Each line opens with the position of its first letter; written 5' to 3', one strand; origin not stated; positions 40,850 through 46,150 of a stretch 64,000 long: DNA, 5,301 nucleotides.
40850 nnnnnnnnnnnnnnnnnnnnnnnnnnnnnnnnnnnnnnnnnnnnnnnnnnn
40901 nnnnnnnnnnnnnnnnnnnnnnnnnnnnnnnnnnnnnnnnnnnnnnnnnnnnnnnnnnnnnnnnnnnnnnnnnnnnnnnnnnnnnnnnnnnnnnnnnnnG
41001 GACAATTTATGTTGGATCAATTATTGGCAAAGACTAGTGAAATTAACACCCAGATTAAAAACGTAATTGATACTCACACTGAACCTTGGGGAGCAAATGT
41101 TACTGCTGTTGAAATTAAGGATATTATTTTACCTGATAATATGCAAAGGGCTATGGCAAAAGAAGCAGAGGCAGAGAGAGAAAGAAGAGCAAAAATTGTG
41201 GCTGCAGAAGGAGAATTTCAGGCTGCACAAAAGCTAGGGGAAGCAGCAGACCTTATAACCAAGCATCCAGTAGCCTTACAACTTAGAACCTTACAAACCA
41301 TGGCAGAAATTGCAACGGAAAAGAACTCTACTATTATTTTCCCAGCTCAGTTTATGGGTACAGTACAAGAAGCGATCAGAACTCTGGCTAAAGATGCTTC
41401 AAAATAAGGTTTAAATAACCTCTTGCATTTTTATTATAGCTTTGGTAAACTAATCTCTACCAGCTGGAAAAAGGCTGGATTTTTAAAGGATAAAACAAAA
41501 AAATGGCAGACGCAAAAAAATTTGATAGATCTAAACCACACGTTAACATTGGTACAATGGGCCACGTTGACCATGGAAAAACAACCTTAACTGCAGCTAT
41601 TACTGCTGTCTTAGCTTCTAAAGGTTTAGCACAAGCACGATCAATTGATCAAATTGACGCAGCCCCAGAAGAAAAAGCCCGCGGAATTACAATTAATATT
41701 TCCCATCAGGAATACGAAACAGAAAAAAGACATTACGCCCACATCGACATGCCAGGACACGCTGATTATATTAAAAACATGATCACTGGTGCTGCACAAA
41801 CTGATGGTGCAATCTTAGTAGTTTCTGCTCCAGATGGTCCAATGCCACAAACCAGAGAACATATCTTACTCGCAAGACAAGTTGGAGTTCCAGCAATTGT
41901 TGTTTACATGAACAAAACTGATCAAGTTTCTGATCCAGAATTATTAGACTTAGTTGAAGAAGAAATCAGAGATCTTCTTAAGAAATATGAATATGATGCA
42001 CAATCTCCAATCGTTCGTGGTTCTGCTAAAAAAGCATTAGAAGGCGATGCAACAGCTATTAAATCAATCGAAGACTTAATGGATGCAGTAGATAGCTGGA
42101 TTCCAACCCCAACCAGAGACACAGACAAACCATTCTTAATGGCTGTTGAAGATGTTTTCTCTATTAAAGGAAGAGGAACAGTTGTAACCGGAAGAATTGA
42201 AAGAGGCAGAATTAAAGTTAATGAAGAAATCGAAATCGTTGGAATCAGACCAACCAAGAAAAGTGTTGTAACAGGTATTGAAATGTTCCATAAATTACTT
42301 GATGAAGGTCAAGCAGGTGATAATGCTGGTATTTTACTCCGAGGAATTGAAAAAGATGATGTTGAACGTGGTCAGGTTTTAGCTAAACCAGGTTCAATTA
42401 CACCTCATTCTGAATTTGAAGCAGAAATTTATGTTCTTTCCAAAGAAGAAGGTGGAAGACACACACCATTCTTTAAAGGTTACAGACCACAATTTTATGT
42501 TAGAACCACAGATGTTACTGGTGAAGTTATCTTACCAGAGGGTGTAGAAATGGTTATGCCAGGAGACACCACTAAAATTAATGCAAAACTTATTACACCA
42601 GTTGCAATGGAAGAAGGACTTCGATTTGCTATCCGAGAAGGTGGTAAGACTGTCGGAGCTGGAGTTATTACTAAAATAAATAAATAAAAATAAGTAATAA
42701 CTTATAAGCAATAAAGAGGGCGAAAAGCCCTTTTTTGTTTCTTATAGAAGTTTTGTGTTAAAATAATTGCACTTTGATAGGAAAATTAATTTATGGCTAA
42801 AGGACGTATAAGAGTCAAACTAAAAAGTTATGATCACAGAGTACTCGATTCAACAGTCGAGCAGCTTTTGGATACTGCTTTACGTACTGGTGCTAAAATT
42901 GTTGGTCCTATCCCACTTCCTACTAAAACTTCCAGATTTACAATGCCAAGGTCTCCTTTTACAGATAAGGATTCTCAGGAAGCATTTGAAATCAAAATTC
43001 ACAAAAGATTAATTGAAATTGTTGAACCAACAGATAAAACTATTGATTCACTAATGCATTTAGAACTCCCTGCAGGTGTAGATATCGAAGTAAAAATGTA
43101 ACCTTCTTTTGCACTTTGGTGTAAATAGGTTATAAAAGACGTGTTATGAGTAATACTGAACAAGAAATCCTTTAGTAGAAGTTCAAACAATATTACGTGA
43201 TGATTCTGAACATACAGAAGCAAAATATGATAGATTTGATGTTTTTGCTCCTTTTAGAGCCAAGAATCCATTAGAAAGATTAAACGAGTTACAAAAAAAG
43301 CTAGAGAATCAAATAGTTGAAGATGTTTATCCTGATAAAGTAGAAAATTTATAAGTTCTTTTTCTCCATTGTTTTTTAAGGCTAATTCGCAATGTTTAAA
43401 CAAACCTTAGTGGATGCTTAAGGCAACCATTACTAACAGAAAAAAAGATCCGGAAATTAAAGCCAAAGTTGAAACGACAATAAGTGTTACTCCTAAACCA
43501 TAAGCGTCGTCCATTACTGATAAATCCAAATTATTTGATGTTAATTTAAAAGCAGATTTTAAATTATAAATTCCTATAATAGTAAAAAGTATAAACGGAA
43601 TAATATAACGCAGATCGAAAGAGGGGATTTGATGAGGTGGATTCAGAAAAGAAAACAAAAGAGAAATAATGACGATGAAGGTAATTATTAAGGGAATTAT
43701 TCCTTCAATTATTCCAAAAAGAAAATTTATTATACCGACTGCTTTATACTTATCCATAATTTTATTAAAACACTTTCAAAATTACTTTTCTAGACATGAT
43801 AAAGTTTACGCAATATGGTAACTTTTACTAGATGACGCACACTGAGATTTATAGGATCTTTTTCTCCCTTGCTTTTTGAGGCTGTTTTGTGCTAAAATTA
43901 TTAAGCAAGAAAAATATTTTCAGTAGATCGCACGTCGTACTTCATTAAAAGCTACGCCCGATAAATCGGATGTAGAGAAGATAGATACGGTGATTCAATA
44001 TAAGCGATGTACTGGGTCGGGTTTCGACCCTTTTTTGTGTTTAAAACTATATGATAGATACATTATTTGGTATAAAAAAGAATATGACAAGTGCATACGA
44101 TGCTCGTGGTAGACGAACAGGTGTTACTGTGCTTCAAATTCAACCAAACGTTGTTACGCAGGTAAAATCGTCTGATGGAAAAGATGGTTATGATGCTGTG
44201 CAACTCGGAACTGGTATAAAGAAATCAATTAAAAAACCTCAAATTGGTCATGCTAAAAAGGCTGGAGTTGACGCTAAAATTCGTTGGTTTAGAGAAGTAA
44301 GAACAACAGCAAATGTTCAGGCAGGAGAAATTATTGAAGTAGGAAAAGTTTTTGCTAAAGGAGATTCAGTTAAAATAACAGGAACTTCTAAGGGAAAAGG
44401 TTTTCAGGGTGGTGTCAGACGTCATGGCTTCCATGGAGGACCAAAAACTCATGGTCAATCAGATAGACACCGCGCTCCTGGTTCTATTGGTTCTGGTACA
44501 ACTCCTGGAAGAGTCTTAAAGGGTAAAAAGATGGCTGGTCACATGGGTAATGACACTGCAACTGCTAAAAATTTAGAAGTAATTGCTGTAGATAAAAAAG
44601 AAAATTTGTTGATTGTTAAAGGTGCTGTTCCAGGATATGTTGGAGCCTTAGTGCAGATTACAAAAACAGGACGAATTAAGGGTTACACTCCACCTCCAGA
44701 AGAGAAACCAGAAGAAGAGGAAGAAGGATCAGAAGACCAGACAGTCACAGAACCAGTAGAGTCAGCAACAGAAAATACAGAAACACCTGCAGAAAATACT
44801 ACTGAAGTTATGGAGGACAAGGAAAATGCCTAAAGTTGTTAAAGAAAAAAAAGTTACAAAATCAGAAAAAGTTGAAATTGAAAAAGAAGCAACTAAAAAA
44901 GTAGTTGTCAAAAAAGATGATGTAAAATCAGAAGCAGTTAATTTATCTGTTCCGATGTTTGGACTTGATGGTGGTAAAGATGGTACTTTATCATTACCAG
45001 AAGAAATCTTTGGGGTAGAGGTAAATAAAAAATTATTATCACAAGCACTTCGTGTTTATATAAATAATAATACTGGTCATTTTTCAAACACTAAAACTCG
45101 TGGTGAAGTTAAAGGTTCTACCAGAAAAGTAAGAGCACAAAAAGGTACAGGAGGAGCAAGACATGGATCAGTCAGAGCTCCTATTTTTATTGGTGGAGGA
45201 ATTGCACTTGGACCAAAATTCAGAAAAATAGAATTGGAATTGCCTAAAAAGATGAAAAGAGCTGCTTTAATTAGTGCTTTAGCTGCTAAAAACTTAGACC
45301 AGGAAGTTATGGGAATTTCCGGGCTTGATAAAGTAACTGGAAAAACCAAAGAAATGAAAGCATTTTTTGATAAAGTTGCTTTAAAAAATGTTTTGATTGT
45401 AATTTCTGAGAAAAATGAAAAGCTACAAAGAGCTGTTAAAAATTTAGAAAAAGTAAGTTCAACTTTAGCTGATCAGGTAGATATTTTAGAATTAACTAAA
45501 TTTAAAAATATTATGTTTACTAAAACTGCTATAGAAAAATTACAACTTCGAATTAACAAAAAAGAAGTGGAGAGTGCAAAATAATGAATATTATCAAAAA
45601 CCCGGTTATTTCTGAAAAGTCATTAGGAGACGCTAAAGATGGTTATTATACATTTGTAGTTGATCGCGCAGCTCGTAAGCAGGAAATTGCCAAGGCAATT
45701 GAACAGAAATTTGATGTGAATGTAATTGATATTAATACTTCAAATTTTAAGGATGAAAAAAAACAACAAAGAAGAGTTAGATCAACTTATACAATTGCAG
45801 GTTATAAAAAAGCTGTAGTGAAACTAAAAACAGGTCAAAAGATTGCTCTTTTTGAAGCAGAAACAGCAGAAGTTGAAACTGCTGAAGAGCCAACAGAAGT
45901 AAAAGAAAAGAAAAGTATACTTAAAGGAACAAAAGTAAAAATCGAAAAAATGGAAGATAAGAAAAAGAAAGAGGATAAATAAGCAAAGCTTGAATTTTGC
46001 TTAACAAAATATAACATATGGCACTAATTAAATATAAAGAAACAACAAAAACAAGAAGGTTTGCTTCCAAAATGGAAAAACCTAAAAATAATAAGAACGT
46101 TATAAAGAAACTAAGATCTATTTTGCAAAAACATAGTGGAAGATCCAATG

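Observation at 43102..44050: Non-ribosomal insertion between rpsJ and rplC bracketed by 37-bp direct repeats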

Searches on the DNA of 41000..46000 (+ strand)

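Call 4: search_rna_families(source=window, start=41000, end=46000, threshold=evalue, max_evalue=10, show_alignments=3)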
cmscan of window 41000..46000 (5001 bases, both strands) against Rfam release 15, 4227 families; matches with E-value up to 10: 3.
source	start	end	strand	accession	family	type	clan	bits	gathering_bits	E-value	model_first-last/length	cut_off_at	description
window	43223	43279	+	RF02060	STnc410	Gene; sRNA;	-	19.6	50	0.58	1-158/158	no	Enterobacterial sRNA STnc410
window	43208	43256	-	RF04343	Plastid-psbA-2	Cis-reg;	CL00153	18.8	55.8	7.1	1-60/60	no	Plastid-psbA-2 3UTR RNA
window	42246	42325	+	RF02211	ZFAT-AS1_1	Gene; lncRNA;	-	17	80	4.1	1-79/79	no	ZFAT antisense RNA 1 conserved region 1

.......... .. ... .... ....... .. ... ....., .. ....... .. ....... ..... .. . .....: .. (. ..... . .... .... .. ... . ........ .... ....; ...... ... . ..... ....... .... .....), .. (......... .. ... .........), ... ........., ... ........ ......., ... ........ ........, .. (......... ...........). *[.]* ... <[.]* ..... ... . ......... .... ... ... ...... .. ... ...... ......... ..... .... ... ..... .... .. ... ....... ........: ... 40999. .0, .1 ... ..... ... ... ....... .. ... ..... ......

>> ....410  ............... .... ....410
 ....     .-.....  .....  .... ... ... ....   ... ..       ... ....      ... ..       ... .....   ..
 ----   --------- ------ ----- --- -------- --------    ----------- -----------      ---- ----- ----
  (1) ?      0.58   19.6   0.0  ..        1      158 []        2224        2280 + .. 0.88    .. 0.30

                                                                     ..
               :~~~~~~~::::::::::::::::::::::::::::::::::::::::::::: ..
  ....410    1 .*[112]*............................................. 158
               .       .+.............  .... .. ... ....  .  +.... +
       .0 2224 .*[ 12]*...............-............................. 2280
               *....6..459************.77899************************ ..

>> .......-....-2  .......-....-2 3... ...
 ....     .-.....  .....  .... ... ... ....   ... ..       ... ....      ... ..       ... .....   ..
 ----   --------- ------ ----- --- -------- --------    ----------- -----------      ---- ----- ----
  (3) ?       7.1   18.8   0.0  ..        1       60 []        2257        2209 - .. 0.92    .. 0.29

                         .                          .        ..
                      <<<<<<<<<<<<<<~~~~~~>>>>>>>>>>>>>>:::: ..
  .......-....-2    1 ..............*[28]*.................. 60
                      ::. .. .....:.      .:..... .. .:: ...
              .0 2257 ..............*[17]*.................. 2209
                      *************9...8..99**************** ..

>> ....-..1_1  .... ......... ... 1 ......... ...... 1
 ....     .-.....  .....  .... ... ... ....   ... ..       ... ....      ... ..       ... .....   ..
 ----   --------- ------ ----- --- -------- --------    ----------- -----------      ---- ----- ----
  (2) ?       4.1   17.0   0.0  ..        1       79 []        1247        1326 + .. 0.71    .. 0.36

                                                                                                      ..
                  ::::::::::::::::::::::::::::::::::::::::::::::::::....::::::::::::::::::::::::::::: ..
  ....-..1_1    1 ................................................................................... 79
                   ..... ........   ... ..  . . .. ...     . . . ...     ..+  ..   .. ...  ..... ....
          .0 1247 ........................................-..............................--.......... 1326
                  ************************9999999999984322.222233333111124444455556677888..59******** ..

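Call 28: search_rna_families(sources=[L001, L034, L029, L037, L044, L059, L055, L032], threshold=evalue, max_evalue=1, show_alignments=2)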
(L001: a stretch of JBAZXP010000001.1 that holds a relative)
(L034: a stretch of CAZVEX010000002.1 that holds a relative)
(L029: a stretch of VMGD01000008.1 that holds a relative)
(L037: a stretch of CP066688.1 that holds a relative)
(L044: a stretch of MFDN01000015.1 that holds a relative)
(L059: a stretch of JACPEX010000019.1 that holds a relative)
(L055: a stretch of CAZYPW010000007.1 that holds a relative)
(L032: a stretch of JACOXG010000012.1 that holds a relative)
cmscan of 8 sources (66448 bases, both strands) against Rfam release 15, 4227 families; matches with E-value up to 1: 1.
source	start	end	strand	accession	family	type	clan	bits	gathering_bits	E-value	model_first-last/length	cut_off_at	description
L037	1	136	-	RF01272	snR86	Gene; snRNA; snoRNA; HACA-box;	CL00037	19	120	1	1-147/1008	3'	Small nucleolar RNA snR86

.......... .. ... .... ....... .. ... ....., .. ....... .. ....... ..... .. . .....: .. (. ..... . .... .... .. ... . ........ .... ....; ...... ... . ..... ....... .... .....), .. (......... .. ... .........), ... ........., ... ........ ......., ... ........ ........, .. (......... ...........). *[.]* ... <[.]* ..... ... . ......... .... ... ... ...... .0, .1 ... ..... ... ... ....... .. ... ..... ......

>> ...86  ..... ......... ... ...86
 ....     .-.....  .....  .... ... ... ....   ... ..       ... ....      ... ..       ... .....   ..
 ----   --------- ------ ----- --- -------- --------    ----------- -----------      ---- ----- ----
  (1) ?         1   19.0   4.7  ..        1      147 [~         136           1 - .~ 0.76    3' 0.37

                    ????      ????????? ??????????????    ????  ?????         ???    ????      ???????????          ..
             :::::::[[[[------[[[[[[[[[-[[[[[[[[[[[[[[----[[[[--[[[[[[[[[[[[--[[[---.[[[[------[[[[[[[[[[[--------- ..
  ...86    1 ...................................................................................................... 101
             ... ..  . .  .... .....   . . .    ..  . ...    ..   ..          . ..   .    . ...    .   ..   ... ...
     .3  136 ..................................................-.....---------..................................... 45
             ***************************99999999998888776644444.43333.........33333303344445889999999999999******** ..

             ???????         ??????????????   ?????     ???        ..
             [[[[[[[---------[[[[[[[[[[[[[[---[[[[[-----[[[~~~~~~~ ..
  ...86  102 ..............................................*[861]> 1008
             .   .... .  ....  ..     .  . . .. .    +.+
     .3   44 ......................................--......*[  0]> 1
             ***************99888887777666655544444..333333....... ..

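Call 60: build_rna_model(alignment_id=A3, structure=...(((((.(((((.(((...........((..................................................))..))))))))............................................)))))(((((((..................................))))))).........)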
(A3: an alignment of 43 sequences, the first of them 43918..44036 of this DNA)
Model R1 built from alignment A3 (43 sequences, 199 columns); structure: as given.
model positions 92; base pairs 22; branch points 1; effective number of sequences 2.42; information 0.62 bits per position. Calibrated on 0.2 Mb of random sequence (short: E-values are rough).
structure used (alignment columns):
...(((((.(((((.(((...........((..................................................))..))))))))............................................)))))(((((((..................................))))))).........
